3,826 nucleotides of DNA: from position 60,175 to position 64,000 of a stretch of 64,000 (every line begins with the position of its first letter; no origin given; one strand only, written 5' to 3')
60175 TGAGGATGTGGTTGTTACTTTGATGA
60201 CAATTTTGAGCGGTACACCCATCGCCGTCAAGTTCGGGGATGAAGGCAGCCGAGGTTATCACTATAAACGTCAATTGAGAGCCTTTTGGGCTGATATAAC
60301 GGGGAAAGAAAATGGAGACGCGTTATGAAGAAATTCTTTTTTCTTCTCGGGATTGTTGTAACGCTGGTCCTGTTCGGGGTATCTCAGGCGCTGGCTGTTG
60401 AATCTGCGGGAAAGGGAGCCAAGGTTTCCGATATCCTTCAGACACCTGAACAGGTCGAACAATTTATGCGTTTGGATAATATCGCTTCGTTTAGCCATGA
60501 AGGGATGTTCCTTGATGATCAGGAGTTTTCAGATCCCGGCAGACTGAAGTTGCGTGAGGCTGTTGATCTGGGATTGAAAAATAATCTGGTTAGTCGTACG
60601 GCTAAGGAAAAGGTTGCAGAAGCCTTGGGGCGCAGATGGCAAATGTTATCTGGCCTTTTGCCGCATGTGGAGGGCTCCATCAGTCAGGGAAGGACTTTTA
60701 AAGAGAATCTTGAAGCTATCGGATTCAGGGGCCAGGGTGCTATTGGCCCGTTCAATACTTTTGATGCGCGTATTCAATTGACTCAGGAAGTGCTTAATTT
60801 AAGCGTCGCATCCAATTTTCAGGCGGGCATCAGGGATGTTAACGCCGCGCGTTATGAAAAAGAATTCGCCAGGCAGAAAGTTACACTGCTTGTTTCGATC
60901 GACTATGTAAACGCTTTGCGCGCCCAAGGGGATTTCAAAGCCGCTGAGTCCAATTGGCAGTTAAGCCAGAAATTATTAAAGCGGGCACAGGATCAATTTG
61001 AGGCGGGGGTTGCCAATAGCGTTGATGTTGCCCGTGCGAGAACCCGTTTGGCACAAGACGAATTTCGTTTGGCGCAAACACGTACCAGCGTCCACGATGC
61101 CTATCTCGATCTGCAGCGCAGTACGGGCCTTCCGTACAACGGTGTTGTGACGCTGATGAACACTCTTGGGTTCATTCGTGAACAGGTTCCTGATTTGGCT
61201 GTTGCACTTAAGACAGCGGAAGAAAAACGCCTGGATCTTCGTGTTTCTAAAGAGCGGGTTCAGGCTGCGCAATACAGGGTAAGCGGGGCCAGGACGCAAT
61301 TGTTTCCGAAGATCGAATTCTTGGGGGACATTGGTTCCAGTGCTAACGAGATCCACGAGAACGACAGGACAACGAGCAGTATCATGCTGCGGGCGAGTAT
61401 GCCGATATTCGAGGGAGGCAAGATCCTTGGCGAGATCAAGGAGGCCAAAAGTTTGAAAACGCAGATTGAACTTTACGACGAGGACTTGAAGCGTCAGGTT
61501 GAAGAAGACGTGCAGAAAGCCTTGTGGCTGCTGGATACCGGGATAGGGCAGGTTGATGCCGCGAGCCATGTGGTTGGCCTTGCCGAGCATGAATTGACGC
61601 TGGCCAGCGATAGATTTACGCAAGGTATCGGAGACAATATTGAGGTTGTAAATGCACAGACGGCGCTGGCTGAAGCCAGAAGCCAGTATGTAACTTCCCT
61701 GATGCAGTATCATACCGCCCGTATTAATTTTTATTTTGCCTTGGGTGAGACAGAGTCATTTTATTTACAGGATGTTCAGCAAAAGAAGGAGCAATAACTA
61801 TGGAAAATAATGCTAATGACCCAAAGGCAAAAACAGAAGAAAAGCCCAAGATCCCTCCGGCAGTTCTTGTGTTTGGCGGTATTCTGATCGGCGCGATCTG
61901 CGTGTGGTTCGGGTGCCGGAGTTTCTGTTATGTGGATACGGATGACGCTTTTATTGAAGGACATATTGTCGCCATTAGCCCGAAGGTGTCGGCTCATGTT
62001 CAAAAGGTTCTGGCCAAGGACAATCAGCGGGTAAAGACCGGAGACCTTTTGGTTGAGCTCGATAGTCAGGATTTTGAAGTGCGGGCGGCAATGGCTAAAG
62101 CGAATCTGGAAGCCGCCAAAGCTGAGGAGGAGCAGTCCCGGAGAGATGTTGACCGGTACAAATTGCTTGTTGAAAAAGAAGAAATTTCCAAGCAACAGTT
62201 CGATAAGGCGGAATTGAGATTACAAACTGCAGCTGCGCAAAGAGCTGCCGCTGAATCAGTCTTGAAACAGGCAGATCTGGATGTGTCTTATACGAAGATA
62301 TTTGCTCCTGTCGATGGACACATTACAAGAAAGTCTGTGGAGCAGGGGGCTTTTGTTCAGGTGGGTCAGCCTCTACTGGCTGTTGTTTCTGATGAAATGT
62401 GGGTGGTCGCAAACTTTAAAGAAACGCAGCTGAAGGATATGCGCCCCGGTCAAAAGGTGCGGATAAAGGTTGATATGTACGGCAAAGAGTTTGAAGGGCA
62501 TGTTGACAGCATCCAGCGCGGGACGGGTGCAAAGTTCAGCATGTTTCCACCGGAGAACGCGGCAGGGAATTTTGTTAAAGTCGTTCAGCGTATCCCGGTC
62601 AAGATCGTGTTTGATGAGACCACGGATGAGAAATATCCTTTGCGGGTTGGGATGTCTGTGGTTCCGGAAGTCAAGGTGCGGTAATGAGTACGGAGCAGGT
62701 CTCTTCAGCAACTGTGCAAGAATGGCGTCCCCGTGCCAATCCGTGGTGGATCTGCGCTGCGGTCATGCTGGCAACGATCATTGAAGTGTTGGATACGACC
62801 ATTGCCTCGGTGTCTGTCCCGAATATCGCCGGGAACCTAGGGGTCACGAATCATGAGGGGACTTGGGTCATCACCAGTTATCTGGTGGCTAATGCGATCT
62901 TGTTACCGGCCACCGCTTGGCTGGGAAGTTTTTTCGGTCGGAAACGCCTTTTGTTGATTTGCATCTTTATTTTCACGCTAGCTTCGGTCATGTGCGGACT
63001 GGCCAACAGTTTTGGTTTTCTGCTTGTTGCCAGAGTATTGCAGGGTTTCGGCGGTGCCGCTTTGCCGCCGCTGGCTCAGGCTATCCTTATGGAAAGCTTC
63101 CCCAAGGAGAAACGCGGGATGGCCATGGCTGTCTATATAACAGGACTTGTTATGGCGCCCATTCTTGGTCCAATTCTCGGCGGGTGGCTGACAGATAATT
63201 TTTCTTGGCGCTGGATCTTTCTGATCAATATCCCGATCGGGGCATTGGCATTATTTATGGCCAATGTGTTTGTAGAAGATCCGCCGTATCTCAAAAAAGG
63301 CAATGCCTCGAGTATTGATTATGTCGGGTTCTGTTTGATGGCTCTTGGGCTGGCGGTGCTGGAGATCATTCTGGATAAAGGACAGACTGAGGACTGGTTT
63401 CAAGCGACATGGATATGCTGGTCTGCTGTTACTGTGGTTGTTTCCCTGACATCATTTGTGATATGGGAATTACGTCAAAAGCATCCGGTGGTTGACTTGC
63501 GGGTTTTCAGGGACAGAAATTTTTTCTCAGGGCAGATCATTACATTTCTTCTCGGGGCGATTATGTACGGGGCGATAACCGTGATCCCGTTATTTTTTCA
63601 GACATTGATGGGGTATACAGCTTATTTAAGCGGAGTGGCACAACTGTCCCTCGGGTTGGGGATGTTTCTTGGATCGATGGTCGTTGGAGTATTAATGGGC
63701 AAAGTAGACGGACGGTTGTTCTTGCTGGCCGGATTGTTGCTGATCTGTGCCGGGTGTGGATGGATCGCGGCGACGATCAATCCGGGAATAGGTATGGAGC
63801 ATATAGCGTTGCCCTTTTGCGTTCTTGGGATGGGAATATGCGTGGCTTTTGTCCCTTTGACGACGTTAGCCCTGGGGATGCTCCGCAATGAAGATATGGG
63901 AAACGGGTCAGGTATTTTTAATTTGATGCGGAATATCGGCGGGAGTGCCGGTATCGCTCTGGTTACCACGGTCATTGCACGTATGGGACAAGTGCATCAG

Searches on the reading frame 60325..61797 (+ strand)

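Call 17: search_protein_families(library=pfam, proteins=[window:60325-61797:+], max_evalue=0.001)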
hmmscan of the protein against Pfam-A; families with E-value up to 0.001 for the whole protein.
window:60325-61797:+ (490 aa): 1 family
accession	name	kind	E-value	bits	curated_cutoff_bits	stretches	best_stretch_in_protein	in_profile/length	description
PF02321.23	OEP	-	9e-49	166.2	22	2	294-474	4-187/187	Outer membrane efflux protein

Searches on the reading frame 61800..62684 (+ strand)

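Call 17: search_protein_families(library=pfam, proteins=[window:61800-62684:+], max_evalue=0.001)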
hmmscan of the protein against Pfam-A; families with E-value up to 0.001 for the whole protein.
window:61800-62684:+ (294 aa): 5 families
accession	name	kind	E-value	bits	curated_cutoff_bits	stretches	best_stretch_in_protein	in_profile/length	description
PF16576.10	HlyD_D23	-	2.6e-21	76.3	30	1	53-239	16-185/214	Barrel-sandwich domain of CusB or HlyD membrane-fusion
PF13437.12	HlyD_3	-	4.7e-17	63.1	22.2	1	166-245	1-83/106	HlyD family secretion protein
PF00529.27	CusB_dom_1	-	2.4e-14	53.8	26.5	1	182-287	12-83/89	Cation efflux system protein CusB domain 1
PF13533.13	Biotin_lipoyl_2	-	3.3e-12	46.4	29.8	1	57-88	1-32/32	Biotin-lipoyl like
PF00364.28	Biotin_lipoyl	-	0.00019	21.6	22.1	0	64-87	50-73/73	Biotin-requiring enzyme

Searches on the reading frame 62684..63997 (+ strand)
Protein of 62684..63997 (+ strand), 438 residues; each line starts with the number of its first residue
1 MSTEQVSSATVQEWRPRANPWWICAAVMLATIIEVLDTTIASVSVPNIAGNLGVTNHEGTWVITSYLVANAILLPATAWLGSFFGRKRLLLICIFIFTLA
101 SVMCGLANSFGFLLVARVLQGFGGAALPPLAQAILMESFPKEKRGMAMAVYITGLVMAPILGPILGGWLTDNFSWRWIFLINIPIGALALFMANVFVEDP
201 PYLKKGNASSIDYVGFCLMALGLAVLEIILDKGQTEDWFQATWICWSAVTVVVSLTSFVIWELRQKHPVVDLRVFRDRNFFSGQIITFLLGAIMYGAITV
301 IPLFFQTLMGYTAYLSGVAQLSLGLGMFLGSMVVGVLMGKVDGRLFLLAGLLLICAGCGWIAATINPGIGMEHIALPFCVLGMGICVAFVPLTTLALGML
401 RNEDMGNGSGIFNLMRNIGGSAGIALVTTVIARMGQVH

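Call 17: search_protein_families(library=pfam, proteins=[window:62684-63997:+], max_evalue=0.001)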
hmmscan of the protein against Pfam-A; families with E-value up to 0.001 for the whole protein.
window:62684-63997:+ (438 aa): 3 families
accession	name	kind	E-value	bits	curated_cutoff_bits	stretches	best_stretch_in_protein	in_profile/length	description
PF07690.21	MFS_1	-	5.3e-62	210.2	33.4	1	27-423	1-346/347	Major Facilitator Superfamily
PF00083.30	Sugar_tr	-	1.9e-12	47.2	22.3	1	58-201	47-195/452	Sugar (and other) transporter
PF06609.19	TRI12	-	3.7e-07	29.4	23.2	1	40-421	62-455/599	Fungal trichothecene efflux pump (TRI12)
